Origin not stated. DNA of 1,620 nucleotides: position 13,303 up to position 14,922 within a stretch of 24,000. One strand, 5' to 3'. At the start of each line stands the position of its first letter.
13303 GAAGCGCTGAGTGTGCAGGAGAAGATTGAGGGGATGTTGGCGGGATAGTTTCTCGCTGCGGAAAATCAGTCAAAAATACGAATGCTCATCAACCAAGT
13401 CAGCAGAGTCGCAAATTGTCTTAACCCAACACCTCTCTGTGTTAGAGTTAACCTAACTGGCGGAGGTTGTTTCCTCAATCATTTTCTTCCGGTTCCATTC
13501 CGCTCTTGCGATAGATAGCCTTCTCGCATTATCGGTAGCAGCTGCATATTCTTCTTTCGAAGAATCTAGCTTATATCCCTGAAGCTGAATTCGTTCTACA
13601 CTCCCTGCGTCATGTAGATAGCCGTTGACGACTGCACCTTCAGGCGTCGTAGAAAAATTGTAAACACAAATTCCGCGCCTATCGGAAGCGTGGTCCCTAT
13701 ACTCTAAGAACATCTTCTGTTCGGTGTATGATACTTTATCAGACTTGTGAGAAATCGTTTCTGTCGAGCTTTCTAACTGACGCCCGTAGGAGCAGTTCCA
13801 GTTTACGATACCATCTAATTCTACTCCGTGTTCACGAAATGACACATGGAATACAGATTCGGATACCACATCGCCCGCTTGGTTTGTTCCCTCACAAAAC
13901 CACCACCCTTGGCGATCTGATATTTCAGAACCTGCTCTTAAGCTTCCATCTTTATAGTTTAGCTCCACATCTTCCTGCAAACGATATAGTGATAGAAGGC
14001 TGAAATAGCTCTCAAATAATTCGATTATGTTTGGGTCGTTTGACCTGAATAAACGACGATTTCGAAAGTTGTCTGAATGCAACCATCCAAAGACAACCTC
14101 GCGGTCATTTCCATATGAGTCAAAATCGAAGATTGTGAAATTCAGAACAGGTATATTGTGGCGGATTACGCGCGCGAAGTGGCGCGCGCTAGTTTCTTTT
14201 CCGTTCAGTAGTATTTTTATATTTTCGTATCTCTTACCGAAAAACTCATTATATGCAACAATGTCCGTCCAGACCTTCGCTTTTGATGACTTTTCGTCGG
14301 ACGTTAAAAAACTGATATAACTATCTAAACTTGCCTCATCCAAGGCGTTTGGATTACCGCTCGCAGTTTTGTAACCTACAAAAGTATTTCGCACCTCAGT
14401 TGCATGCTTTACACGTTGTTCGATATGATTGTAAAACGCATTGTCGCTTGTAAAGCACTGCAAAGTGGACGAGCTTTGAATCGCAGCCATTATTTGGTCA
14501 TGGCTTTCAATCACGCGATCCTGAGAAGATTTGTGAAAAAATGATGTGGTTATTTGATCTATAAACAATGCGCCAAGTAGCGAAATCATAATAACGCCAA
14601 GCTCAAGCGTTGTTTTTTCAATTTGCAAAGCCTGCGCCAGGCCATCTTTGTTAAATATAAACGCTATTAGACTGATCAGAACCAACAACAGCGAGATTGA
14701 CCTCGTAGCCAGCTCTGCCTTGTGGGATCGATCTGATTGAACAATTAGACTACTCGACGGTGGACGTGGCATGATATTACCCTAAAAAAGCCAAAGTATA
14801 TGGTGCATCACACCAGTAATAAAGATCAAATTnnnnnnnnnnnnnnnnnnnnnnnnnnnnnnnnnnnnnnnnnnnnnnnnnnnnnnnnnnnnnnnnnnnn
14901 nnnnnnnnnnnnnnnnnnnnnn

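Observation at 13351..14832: Low-G+C single-gene islet encoding an orphan 439-aa protein with two N-terminal TM helices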

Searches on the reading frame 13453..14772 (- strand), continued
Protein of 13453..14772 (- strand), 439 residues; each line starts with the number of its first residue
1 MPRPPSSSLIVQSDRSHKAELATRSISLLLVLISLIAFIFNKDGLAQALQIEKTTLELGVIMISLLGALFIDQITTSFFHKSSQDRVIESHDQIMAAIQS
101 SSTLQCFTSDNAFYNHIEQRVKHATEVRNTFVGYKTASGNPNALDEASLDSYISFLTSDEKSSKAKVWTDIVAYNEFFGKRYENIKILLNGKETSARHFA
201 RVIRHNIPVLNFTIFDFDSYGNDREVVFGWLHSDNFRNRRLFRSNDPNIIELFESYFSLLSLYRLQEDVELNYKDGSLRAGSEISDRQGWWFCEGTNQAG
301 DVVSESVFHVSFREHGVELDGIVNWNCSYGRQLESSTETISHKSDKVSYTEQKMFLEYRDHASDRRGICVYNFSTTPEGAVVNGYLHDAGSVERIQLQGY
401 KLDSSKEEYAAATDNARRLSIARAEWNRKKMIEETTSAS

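Call 81: fold_search(model_id=the predicted structure, library=viral)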
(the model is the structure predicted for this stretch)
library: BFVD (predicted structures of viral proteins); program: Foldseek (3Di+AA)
matches with E <= 10: 1009; with E <= 0.001: 2
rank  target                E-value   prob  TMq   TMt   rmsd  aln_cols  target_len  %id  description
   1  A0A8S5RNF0            1.5e-04  1.00  0.25  0.45   5.3       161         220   12  SMODS-associating 2TM beta-strand rich effector domain-containing protein [virus sp. ctBS918]
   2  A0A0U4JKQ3            8.6e-04  1.00  0.23  0.38   9.9       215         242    9  NucT-like nuclease [Arthrobacter phage Galaxy]
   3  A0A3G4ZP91            2.0e-03  0.96  0.17  0.38   7.6       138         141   10  Uncharacterized protein [Terrestrivirus sp.]
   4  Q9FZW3                2.0e-03  0.14  0.10  0.07  27.4       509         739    7  Neck appendage protein [Bacillus phage GA-1]
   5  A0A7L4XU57            2.2e-03  0.96  0.15  0.32   7.5       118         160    7  Uncharacterized protein [Escherichia phage vB_EcoP_EcoN5]
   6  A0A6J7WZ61            2.3e-03  1.00  0.16  0.54   4.9       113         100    8  Uncharacterized protein [uncultured Caudovirales phage]
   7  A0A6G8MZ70            2.4e-03  0.66  0.14  0.24  19.8       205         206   12  Uncharacterized protein [Cedratvirus kamchatka]
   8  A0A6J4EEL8            3.2e-03  0.90  0.16  0.23  14.8       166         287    9  Uncharacterized protein [Escherichia phage EK010]
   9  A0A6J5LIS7            5.1e-03  0.98  0.18  0.47   8.0       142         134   10  Uncharacterized protein [uncultured Caudovirales phage]
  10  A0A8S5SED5            5.1e-03  0.82  0.17  0.23  22.8       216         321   12  CcmE [Myoviridae sp. ct8mY9]
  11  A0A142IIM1            8.1e-03  0.82  0.15  0.37   7.4       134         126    6  Uncharacterized protein [Enterobacteria phage SEGD1]
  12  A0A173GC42            9.7e-03  0.47  0.12  0.22  14.7       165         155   11  Uncharacterized protein [Bacillus phage SalinJah]
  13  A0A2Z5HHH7            1.2e-02  0.87  0.14  0.35  10.6       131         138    7  (no name in the UniProt tables at hand)
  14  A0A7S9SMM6            1.4e-02  0.63  0.14  0.35   9.5       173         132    9  Uncharacterized protein [Escherichia phage PNJ1809-36]
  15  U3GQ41                1.4e-02  0.23  0.08  0.15  20.0       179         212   13  Protein U79 [Suid betaherpesvirus 2]
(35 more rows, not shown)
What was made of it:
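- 13567..13917 (-): Beta-barrel sub-domain (aa ~286-402), nine consecutive antiparallel strands, with invariant G289 and W291 and conserved G367, Y371, G384. A BFVD S-2TMbeta effector hit at E 1.5e-4 (call 81).
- Closest known: S-2TMbeta effectors: Cap15. Same: The top viral-library hit is an S-2TMbeta protein (call 81).
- The best viral-library match is an S-2TMbeta effector, E 1.5e-4 (call 81).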

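Call 85: search_protein_families(library=pfam, proteins=[P0132, P0092, P0060, P0087], max_evalue=1)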
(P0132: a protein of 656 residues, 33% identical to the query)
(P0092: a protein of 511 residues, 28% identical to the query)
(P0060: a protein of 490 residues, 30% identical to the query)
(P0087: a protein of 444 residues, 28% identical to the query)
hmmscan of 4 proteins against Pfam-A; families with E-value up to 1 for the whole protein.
P0132 (656 aa): 0 families

P0092 (511 aa): 1 family
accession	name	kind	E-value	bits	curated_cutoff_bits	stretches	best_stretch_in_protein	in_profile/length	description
PF17230.7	DUF5304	-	0.0088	16.8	26.8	1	148-219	37-106/143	Family of unknown function (DUF5304)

P0060 (490 aa): 1 family
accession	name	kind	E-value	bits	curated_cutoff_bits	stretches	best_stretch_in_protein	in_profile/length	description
PF24915.1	Spectrin_SESTD1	-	0.04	14.7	27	1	91-148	42-98/110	SESTD1-like, spectrin repeat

P0087 (444 aa): 0 families

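Call 86: search_solved_structures(query=P0132, max_evalue=10)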
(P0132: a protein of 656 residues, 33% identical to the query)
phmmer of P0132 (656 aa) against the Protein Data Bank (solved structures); distinct sequences matched with E-value up to 10: 7.
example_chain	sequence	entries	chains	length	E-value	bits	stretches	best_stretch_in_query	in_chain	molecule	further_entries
3p9v_A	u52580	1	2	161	0.14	13.7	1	253-312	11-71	Uncharacterized protein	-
3hjw_A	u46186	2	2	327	1.1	10.8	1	583-625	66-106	Pseudouridine synthase Cbf5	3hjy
3mqk_A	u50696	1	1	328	1.1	10.8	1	583-625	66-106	tRNA pseudouridine synthase B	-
2ey4_A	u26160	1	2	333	1.1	10.7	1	583-625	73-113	Probable tRNA pseudouridine synthase B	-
3lwo_A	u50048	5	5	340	1.1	10.7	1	583-625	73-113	Pseudouridine synthase Cbf5 | Probable tRNA pseudouridine synthase B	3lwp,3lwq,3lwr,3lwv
2hvy_A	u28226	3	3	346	1.2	10.7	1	583-625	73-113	Probable tRNA pseudouridine synthase B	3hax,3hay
2aus_C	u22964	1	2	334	1.2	10.6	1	583-625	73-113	pseudouridine synthase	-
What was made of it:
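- Tried and rejected: Atypical members P0132, P0092, P0060 and P0087 had no Pfam fusion domains (calls 85, 86).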

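Call 87: list_cluster_members(proteins=[P0026, P0031, P0035, P0040, P0046, P0053, P0060, P0075, P0092, P0132])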
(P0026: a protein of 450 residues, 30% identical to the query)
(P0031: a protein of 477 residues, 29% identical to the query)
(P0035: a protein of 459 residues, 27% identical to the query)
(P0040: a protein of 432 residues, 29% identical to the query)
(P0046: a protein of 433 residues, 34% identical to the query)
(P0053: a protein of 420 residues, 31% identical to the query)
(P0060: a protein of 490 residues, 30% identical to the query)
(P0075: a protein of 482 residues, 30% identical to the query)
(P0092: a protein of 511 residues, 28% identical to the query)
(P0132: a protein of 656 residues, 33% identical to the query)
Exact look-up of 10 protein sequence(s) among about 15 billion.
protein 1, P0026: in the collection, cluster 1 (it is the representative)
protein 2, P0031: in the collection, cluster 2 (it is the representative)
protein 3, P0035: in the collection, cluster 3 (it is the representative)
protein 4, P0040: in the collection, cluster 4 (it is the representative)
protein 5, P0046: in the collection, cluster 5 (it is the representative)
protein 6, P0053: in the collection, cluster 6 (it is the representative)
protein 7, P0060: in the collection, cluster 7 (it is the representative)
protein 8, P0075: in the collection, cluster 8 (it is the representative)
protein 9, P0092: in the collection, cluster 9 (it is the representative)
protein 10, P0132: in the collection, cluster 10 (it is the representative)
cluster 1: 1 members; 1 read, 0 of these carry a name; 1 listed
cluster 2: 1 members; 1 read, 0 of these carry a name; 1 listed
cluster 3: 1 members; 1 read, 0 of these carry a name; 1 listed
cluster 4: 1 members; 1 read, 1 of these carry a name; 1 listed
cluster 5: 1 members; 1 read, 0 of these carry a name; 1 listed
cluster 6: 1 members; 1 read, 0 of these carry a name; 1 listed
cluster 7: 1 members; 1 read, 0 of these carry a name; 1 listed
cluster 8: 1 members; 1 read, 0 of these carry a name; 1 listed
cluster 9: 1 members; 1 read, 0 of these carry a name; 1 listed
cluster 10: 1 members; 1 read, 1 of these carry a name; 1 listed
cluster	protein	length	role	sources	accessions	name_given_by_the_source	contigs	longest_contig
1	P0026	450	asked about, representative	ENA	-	-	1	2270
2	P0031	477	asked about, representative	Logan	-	-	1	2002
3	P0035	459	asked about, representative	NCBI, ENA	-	-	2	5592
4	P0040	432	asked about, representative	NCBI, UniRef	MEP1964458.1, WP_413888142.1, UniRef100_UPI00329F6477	hypothetical protein [Tateyamaria sp.] | hypothetical protein n=1 Tax=Tateyamaria sp. TaxID=1929288 RepID=UPI00329F6477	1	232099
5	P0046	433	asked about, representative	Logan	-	-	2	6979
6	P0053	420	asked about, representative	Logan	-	-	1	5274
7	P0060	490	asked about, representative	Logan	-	-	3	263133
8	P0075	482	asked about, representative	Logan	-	-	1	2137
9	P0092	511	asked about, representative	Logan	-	-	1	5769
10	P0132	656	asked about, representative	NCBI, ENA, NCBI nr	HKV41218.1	MAG TPA: hypothetical protein VJX67_18575 [Blastocatellia bacterium] | hypothetical protein [Blastocatellia bacterium]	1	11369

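Call 101: search_dna_similar(query=P0040, collection=plasmids, mode=protein, max_evalue=0.001, max_rows=15)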
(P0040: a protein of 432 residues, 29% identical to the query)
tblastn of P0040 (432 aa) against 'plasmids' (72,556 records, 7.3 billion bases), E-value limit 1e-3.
No match.

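Call 102: search_dna_similar(query=P0060, collection=plasmids, mode=protein, max_evalue=0.001, max_rows=15)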
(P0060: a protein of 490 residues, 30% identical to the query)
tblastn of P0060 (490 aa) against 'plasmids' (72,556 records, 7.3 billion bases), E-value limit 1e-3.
No match.

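Call 103: search_dna_similar(query=P0015, collection=plasmids, mode=protein, max_evalue=0.001, max_rows=15)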
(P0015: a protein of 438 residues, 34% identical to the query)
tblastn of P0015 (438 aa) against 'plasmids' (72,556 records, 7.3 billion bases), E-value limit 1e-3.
No match.

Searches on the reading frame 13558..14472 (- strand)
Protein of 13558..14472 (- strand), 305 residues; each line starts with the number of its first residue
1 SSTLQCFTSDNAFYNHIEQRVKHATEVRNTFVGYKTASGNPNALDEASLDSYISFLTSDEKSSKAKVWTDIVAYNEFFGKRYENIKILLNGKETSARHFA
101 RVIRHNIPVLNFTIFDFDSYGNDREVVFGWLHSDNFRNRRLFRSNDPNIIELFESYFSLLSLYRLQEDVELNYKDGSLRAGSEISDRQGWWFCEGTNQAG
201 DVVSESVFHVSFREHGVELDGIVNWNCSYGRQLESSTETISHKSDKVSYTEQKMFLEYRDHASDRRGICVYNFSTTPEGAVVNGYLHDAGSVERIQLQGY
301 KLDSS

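Call 100: search_solved_structures(query=A5, max_evalue=10, show_alignments=2)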
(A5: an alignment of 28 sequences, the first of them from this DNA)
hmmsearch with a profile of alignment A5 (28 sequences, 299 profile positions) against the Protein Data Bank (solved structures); distinct sequences matched with E-value up to 10: 0.
